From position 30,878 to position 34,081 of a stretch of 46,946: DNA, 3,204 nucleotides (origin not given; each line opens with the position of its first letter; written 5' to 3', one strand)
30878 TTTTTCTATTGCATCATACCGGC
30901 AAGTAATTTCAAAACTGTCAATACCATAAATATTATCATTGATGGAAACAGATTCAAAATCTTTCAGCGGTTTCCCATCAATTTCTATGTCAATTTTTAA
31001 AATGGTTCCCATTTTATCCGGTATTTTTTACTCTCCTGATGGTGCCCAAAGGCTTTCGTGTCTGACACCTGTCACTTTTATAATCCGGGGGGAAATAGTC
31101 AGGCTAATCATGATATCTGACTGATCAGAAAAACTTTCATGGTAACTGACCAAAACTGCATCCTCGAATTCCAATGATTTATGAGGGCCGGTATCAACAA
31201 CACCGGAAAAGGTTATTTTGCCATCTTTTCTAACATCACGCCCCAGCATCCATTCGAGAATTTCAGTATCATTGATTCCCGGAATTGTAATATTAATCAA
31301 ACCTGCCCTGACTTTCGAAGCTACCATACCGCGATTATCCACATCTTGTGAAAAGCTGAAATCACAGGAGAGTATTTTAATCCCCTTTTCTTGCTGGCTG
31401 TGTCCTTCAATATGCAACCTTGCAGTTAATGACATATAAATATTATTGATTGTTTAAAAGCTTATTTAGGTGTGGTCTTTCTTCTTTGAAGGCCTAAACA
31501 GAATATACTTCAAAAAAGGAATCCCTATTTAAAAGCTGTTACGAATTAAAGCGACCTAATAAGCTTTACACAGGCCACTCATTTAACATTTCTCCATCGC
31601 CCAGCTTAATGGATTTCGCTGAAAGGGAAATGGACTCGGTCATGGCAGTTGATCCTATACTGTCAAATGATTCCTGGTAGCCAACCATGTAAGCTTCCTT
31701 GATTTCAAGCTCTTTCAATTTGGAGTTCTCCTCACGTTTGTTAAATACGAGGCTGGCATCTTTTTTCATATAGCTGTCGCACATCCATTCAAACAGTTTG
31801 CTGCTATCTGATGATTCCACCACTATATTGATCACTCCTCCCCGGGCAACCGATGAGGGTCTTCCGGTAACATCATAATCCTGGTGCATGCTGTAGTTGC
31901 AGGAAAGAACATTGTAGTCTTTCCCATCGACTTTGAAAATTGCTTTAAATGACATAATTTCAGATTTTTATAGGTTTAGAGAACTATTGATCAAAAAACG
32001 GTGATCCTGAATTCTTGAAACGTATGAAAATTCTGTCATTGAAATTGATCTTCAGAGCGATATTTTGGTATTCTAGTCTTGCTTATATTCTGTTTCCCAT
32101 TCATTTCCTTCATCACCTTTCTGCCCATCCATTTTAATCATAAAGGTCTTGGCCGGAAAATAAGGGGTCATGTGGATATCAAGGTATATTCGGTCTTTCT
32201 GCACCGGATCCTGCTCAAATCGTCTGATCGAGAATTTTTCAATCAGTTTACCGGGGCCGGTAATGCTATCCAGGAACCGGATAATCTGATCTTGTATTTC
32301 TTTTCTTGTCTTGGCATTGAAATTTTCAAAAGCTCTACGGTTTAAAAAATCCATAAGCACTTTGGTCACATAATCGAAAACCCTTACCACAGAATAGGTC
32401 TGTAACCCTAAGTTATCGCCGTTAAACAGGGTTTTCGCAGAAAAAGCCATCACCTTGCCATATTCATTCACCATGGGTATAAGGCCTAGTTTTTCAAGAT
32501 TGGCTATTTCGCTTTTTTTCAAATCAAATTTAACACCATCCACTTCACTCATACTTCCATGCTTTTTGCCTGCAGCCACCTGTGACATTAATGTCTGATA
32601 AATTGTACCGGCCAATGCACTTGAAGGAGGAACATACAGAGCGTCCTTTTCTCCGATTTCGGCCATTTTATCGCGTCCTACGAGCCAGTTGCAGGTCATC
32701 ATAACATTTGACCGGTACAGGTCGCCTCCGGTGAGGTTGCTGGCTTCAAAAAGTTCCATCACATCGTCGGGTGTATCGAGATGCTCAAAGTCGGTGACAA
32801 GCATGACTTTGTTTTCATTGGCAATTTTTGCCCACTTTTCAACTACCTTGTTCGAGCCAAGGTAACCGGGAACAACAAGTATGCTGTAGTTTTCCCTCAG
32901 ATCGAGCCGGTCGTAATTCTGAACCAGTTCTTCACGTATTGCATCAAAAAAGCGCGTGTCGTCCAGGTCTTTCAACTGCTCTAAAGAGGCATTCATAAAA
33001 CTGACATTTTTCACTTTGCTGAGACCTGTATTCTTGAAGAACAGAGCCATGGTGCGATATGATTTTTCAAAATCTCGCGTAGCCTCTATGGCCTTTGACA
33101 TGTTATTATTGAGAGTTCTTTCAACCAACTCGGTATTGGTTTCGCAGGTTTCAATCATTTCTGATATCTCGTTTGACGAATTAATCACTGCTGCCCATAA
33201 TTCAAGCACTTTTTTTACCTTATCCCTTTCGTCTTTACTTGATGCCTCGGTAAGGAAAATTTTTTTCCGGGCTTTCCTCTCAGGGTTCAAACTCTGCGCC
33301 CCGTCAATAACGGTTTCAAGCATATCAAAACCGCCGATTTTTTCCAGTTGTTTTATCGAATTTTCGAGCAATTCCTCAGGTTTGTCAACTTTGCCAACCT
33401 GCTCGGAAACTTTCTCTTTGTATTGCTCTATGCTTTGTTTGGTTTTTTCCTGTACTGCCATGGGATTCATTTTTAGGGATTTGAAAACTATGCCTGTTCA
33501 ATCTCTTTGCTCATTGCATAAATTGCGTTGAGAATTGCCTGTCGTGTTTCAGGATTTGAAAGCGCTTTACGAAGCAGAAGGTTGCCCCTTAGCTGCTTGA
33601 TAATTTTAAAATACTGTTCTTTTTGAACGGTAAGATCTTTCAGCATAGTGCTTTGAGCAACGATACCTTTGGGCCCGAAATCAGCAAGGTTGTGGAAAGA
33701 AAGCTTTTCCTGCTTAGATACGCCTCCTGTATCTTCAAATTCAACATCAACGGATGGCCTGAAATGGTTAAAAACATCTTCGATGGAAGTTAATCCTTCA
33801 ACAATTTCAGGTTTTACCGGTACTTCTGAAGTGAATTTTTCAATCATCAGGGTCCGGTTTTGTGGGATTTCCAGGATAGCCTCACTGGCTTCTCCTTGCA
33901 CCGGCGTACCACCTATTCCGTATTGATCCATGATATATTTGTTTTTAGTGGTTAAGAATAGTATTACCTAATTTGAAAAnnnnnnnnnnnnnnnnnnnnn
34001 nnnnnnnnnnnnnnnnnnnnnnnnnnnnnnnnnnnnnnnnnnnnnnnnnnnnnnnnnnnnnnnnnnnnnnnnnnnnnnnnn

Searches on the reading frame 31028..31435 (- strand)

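Call 8: search_protein_families(library=pfam, proteins=[window:31028-31435:-], max_evalue=0.01)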
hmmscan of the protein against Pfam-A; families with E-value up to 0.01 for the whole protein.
window:31028-31435:- (135 aa): 1 family
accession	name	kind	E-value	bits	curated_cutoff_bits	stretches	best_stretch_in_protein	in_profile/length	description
PF17642.6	TssD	-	1.5e-32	112.6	25.8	1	1-130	1-127/128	Hemolysin coregulated protein Hcp (TssD)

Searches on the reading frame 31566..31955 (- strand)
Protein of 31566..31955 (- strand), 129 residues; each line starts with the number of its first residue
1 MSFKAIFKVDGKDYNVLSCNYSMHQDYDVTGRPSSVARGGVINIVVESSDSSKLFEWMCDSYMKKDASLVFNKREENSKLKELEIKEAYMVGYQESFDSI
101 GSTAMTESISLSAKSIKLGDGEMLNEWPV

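Call 8: search_protein_families(library=pfam, proteins=[window:31566-31955:-], max_evalue=0.01)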
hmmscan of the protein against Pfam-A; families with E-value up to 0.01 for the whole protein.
window:31566-31955:- (129 aa): 2 families
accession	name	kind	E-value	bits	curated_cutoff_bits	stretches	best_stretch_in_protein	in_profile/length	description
PF17642.6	TssD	-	1.6e-44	151.3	25.8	1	1-128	1-128/128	Hemolysin coregulated protein Hcp (TssD)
PF05638.18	T6SS_HCP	-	0.0077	16.9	23.5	1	15-117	21-126/129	Type VI secretion system effector, Hcp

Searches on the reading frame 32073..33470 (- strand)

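Call 8: search_protein_families(library=pfam, proteins=[window:32073-33470:-], max_evalue=0.01)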
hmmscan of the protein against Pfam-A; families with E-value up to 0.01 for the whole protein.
window:32073-33470:- (465 aa): 1 family
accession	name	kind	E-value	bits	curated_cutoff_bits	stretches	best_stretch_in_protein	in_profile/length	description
PF17541.7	TssC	-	1.7e-233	775.6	25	1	36-464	2-430/430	Type VI secretion system, TssC, VipB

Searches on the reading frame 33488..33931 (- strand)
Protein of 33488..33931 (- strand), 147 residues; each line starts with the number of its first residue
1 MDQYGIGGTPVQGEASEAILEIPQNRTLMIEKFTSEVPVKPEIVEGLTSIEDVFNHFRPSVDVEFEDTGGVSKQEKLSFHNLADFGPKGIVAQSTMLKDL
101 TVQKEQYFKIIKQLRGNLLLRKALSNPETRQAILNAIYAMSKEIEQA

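Call 8: search_protein_families(library=pfam, proteins=[window:33488-33931:-], max_evalue=0.01)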
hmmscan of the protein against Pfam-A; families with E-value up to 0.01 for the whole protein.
window:33488-33931:- (147 aa): 1 family
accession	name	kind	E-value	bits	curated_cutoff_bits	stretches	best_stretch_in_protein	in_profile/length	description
PF05591.17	T6SS_VipA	-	1.3e-05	25.4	24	1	50-133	60-150/155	Type VI secretion system, VipA, VC_A0107 or Hcp2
